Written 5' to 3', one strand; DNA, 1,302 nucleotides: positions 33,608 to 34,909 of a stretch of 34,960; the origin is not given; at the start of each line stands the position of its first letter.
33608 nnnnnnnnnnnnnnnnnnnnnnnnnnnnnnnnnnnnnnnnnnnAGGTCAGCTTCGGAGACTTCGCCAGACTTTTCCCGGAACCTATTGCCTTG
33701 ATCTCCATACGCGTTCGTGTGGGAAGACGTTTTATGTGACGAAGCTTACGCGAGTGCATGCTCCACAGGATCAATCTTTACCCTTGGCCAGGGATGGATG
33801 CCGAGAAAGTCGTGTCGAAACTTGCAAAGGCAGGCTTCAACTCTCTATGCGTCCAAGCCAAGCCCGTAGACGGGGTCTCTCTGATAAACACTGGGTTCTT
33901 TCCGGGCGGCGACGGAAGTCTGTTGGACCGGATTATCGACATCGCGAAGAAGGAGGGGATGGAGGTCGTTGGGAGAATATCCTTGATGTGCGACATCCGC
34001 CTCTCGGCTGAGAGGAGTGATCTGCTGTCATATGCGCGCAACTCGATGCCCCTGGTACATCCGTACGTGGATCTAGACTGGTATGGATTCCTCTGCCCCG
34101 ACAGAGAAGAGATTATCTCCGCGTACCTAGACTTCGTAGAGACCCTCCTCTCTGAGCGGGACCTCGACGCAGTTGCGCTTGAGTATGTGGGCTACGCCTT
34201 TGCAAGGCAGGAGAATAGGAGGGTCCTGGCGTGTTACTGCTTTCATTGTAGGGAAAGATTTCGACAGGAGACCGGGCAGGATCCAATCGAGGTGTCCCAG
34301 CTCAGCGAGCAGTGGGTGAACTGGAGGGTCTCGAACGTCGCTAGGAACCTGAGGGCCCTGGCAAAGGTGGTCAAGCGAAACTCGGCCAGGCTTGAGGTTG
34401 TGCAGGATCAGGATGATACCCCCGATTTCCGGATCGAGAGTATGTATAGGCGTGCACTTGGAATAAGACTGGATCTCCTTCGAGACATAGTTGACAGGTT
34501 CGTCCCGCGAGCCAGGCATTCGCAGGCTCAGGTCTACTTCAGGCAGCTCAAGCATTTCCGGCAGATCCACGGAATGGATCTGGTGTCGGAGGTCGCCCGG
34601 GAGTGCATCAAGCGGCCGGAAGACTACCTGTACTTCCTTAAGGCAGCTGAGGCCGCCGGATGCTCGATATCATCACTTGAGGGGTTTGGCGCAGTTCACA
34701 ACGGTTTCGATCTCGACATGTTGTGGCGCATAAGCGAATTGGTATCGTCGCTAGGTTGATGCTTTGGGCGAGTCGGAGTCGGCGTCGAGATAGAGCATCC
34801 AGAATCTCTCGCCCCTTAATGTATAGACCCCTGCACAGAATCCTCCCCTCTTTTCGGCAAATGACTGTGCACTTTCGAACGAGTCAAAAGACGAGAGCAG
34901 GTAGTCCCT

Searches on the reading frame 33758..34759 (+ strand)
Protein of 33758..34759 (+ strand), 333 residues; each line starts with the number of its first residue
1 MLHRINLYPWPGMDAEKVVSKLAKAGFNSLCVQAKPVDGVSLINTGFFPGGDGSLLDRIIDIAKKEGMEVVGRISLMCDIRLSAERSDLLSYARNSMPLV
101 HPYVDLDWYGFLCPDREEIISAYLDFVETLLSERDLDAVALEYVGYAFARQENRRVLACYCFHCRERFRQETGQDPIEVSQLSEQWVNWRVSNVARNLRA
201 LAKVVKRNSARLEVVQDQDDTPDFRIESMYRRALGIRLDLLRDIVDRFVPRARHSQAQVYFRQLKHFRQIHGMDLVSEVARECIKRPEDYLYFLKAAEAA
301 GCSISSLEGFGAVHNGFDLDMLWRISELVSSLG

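Call 7: search_protein_families(library=pfam, proteins=[window:33758-34759:+], max_evalue=0.01)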
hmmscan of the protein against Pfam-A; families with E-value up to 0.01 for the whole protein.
window:33758-34759:+ (333 aa): 2 families
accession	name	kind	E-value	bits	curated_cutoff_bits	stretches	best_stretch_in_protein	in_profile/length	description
PF02638.21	GHL10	-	2.4e-05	24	27.9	1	54-207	70-218/311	Glycosyl hydrolase-like 10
PF14871.12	GHL6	-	6e-05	23.7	35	1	14-139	1-128/132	Hypothetical glycosyl hydrolase 6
